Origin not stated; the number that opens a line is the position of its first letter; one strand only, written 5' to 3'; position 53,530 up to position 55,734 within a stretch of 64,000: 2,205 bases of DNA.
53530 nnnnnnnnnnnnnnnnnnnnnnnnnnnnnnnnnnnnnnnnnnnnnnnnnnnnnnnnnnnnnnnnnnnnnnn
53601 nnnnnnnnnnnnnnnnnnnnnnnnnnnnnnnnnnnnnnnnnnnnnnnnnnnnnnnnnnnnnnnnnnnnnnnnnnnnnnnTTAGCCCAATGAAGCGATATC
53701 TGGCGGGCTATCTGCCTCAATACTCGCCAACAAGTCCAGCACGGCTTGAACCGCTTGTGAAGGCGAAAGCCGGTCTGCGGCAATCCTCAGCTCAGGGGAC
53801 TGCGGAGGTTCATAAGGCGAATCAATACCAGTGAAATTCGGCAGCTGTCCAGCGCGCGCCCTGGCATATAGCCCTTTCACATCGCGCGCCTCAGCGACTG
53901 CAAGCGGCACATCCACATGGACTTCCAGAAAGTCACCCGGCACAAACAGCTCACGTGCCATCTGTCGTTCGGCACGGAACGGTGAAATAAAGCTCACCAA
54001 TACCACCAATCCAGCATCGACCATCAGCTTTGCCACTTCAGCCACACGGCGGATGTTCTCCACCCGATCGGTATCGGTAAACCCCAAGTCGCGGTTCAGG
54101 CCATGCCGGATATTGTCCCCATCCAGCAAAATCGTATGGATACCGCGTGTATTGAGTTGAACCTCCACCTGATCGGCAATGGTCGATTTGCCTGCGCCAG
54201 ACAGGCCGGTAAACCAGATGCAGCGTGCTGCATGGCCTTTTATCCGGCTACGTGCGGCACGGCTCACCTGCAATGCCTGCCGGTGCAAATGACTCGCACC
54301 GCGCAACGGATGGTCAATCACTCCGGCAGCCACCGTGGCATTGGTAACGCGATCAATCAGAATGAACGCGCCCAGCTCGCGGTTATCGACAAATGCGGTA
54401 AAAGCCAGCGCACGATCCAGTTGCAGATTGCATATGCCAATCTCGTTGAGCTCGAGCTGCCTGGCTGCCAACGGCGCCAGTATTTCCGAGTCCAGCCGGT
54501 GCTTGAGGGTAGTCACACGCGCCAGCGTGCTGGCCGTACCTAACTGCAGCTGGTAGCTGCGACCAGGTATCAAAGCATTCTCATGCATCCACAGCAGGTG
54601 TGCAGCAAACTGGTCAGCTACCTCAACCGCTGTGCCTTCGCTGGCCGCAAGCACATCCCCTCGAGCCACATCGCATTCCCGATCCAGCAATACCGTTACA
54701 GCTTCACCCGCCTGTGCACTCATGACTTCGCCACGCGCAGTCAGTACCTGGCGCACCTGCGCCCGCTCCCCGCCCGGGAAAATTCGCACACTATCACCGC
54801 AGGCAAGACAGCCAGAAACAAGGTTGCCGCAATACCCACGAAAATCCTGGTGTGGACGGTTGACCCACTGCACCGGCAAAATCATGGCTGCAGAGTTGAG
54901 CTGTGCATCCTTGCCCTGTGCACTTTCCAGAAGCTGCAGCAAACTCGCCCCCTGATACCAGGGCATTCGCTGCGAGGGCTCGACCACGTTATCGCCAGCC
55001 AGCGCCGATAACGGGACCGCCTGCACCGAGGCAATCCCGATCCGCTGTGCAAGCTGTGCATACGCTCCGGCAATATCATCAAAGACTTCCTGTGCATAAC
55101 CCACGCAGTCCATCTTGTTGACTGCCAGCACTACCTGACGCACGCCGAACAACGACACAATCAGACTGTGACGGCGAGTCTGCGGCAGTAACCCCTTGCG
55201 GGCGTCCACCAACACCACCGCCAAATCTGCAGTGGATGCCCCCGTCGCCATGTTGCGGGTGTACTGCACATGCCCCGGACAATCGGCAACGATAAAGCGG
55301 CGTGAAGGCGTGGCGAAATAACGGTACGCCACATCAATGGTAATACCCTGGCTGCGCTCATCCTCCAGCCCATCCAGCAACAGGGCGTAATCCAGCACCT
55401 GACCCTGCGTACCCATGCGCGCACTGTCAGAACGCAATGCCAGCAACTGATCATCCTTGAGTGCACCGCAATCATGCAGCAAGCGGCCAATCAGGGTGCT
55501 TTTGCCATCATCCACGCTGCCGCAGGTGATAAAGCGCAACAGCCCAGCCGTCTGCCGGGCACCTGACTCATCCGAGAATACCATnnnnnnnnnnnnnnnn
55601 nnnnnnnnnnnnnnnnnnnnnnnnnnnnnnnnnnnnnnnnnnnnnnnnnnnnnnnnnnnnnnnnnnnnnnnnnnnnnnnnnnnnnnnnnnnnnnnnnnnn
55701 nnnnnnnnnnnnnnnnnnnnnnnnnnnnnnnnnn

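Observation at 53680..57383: PAPS-synthesis genes (cysD, cysNC) embedded in and translationally coupled to the dTDP-rhamnose/GDP-mannose operon: possible sulfated glycan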

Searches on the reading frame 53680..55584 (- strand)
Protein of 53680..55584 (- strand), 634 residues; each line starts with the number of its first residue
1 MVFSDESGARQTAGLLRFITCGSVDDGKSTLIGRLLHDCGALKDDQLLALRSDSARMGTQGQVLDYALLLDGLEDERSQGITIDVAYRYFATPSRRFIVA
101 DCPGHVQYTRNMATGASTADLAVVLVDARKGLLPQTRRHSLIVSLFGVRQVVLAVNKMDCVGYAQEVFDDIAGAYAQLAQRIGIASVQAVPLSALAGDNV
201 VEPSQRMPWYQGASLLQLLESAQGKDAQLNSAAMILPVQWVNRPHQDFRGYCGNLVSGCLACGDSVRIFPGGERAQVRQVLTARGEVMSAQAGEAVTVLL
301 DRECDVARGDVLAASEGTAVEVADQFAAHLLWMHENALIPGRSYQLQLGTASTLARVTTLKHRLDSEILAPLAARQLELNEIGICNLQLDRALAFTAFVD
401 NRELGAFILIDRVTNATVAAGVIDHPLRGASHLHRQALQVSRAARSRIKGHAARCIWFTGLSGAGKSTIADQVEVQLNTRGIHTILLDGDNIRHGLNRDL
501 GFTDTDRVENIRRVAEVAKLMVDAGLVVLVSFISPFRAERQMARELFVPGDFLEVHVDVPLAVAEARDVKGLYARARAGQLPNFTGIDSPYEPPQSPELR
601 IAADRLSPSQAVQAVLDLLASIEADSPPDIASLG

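Call 3: search_protein_families(library=ncbifam, proteins=[window:53680-55584:-])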
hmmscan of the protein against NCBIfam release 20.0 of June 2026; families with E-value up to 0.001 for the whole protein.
window:53680-55584:- (634 aa): 38 families (the best 25 are shown)
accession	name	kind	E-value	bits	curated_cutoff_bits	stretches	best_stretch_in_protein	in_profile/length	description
NF004035.0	PRK05506.1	subfamily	2.9e-275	914.5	715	1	10-621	19-628/632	bifunctional sulfate adenylyltransferase subunit 1/adenylylsulfate kinase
TIGR02034.1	CysN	subfamily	1.8e-175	583.9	336.1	1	16-423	1-406/406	sulfate adenylyltransferase, large subunit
NF003478.0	PRK05124.1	equivalog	3.6e-172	573.2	590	1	9-436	21-446/475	sulfate adenylyltransferase subunit CysN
NF003013.0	PRK03846.1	subfamily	3.4e-78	262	163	1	437-621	12-196/202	adenylyl-sulfate kinase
NF008969.0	PRK12317.1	subfamily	1.9e-72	244.2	502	1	16-423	8-418/426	elongation factor 1-alpha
TIGR00455.1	apsK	equivalog_domain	3.6e-71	238.6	138.7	1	440-619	5-184/184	adenylyl-sulfate kinase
TIGR00483.1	EF-1_alpha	equivalog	1.6e-64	218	540.1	1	18-423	10-419/427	translation elongation factor EF-1 subunit alpha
NF002059.0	PRK00889.1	subfamily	3e-56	189.9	244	1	453-622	5-172/177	adenylyl-sulfate kinase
NF004040.0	PRK05537.1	equivalog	8.6e-52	176.3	669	1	452-620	395-565/572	bifunctional sulfate adenylyltransferase/adenylylsulfate kinase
NF004041.0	PRK05541.1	subfamily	8.4e-29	100.8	127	1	453-609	7-159/176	adenylyl-sulfate kinase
NF009373.0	PRK12736.1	subfamily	2.7e-26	92.3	452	1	59-330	40-309/394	elongation factor Tu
TIGR00475.1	selB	equivalog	5.5e-26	91.4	242.25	1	73-365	28-304/581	selenocysteine-specific translation elongation factor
NF000766.0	PRK00049.1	subfamily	7.5e-26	90.8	449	1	61-330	42-311/396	elongation factor Tu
NF009372.0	PRK12735.1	subfamily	1.6e-25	89.7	479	1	60-328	41-309/396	elongation factor Tu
TIGR00485.1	EF-Tu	equivalog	1.5e-23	83.2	522.4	1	63-330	44-309/394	elongation factor Tu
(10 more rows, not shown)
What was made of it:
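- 54295..55584 (-): cysNC, CysN part (aa 1-430), the GTPase subunit of ATP sulfurylase. G1 is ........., G3 is DCPGH and G4 is NKMD. TIGR02034, 584 bits against a cut-off of 336 (call 3).
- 53725..54228 (-): cysNC, CysC part (aa 453-620), the APS kinase domain. It has the P-loop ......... and the motif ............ TIGR00455, 239 bits against a cut-off of 139 (call 3).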

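Call 6: find_encoding_contigs(protein=window:53683-55584:-, flank=10000, max_places=6)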
Protein window:53683-55584:- (634 aa): no gene with exactly this product is on record in the collection.

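Call 7: search_protein_families(library=pfam, proteins=[window:53680-55584:-])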
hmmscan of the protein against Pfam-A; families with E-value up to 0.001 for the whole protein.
window:53680-55584:- (634 aa): 5 families
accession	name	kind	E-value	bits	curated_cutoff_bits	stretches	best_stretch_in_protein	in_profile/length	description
PF01583.26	APS_kinase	-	3.4e-65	219.2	21.1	1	454-601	3-151/152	Adenylylsulphate kinase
PF00009.33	GTP_EFTU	-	1e-41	143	26.5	1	17-201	5-176/188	Elongation factor Tu GTP binding domain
PF22594.2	GTP-eEF1A_C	-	5.2e-25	88.2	27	1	325-423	1-100/101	GTP-eEF1A C-terminal domain-like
PF13671.12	AAA_33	-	1.4e-07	32.3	27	1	456-568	2-115/143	AAA domain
PF01926.29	MMR_HSR1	-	2.7e-05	24.7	21.9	0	78-157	29-113/113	50S ribosome-binding GTPase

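Call 9: find_related_loci(query=window:53683-55584:-, collection=genome_contigs, flank=10000)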
Query window:53683-55584:- (634 aa) in genome_contigs; peptide patterns used: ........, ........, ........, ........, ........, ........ (x = any residue, [..] = any of these).
294 stretches matched a pattern; 231 encode a relative of the query (tblastn E <= 1e-3); the best 80 are kept; 80 distinct loci.
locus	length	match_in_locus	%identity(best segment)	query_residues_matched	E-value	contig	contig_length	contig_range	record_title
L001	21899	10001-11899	90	1-633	0e+0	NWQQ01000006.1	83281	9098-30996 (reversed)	Lysobacteraceae bacterium NML95-0200 NML95-0200_9, whole genome shotgun sequence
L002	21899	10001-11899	90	1-633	0e+0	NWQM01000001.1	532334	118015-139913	Lysobacteraceae bacterium NML03-0222 NML03-0222_1, whole genome shotgun sequence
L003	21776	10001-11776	67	11-604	0e+0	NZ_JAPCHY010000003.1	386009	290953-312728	Xanthomonas chitinilytica strain H13-6 H13.6_ctg03, whole genome shotgun sequence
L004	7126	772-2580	65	15-619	0e+0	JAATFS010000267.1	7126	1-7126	MAG: Lysobacterales bacterium isolate bin_247 k141_1155869, whole genome shotgun sequence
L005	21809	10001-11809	65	15-619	0e+0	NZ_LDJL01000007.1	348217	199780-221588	Pseudoxanthomonas dokdonensis strain DSM 21858 contig_7, whole genome shotgun sequence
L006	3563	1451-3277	65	9-619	0e+0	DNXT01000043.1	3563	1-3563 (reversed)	MAG TPA_asm: Lysobacteraceae bacterium isolate UBA8801 contig_963, whole genome shotgun sequence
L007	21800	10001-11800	65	15-616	0e+0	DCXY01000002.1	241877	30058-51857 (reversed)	MAG TPA_asm: Stenotrophomonas sp. UBA2124 UBA2124_contig_45, whole genome shotgun sequence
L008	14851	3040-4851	64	11-616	0e+0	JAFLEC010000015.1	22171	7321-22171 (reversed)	MAG: Lysobacterales bacterium isolate UWPOB_THERMO1 gnl_X_GJPAMOOD_15, whole genome shotgun sequence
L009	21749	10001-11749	66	15-599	0e+0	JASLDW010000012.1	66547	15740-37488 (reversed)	MAG: Lysobacter sp. isolate SHSU.bins.173 k141_4248447, whole genome shotgun sequence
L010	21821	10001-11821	64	11-619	0e+0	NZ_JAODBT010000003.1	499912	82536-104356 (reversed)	Stenotrophomonas sp. Iso1 sequence03_Stenotrophomonas_Iso2__40323.284, whole genome shotgun sequence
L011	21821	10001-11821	64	11-619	0e+0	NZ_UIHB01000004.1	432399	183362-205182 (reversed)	Xanthomonas euroxanthea strain CPBF 424 isolate CPBF 424, whole genome shotgun sequence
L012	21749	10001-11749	65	15-599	0e+0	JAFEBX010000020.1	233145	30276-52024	MAG: Proteobacteria bacterium isolate SZAS-108 CK_MAG-27__20__length-233145, whole genome shotgun sequence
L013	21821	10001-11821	65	11-619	0e+0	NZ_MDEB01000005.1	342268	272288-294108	Xanthomonas arboricola pv. populi strain CFBP3123 Xarpo-CFBP3123-G105, whole genome shotgun sequence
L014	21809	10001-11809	64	15-619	0e+0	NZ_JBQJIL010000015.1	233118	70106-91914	Lysobacter sp. CA199 NODE_15_length_233118_cov_68.444425, whole genome shotgun sequence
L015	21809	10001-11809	65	15-619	0e+0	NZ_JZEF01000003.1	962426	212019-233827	Xanthomonas arboricola pv. juglandis strain CFBP 2528 Xarjug-CFBP2528-G13, whole genome shotgun sequence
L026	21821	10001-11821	63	11-619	0e+0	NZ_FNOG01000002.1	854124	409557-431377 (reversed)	Lysobacter enzymogenes strain ATCC 29487, whole genome shotgun sequence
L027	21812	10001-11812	63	11-616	0e+0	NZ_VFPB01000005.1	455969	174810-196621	Pseudoxanthomonas sp. 3HH-4 Ga0310715_105, whole genome shotgun sequence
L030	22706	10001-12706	62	11-616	0e+0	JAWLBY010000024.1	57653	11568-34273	MAG: Lysobacteraceae bacterium isolate 15dZY3.bin.15 NODE_852_length_57653_cov_224.581715, whole genome shotgun sequence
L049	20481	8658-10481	62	11-615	0e+0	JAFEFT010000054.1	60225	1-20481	MAG: Proteobacteria bacterium isolate SZAS TMP-107 PROT-AMP-10__54__length-60225, whole genome shotgun sequence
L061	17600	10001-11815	60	11-617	0e+0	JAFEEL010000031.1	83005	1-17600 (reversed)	MAG: Proteobacteria bacterium isolate SZAS CTRL-102 CK_MAG-120__31__length-83005, whole genome shotgun sequence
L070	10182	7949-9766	62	11-619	0e+0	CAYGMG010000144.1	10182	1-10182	MAG TPA_asm: uncultured Lysobacter sp. isolate ERP117304_co1_163 genome assembly, contig: NODE_6028_length_10182_cov_32.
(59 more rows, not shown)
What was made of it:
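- On Dedicated PAPS system of NodPQ type: There was one locus per genome among the top 80 (call 9), but the pattern scan could miss a divergent copy.
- The genome scan returned one cysNC locus per genome (call 9).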

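Call 18: search_protein_families(library=pfam, proteins=[L070:5931-6848:+, L030:11653-13236:+, L030:15488-17188:+, L030:21499-22320:+, L030:1534-3180:+, L049:4631-5941:+, L061:6429-7502:-, L026:3821-4585:+, L026:4537-6357:+, L026:6569-8644:+])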
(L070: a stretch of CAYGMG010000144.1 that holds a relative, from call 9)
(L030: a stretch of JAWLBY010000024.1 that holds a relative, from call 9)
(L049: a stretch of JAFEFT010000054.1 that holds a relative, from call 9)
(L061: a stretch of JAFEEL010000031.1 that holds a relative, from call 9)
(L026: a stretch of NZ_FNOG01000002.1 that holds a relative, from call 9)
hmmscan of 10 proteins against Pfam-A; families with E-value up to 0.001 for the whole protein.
L070:5931-6848:+ (305 aa): 0 families

L030:11653-13236:+ (527 aa): 0 families

L030:15488-17188:+ (566 aa): 2 families
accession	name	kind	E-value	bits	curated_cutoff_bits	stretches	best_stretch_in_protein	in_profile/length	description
PF00501.34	AMP-binding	-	1.5e-14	54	29.9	2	208-275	10-73/384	AMP-binding enzyme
PF16177.11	ACAS_N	-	3e-06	27.4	27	1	146-201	1-54/55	Acetyl-coenzyme A synthetase N-terminus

L030:21499-22320:+ (273 aa): 1 family
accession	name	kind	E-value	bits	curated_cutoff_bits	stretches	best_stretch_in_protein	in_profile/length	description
PF01061.29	ABC2_membrane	-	8.5e-07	29.2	26.9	1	39-231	14-210/211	ABC-2 type transporter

L030:1534-3180:+ (548 aa): 0 families

L049:4631-5941:+ (436 aa): 0 families

L061:6429-7502:- (357 aa): 1 family
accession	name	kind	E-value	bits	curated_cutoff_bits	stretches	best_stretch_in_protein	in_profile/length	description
PF01636.29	APH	-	4.3e-30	105.7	23.2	1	51-273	3-231/239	Phosphotransferase enzyme family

L026:3821-4585:+ (254 aa): 0 families

L026:4537-6357:+ (606 aa): 0 families

L026:6569-8644:+ (691 aa): 0 families
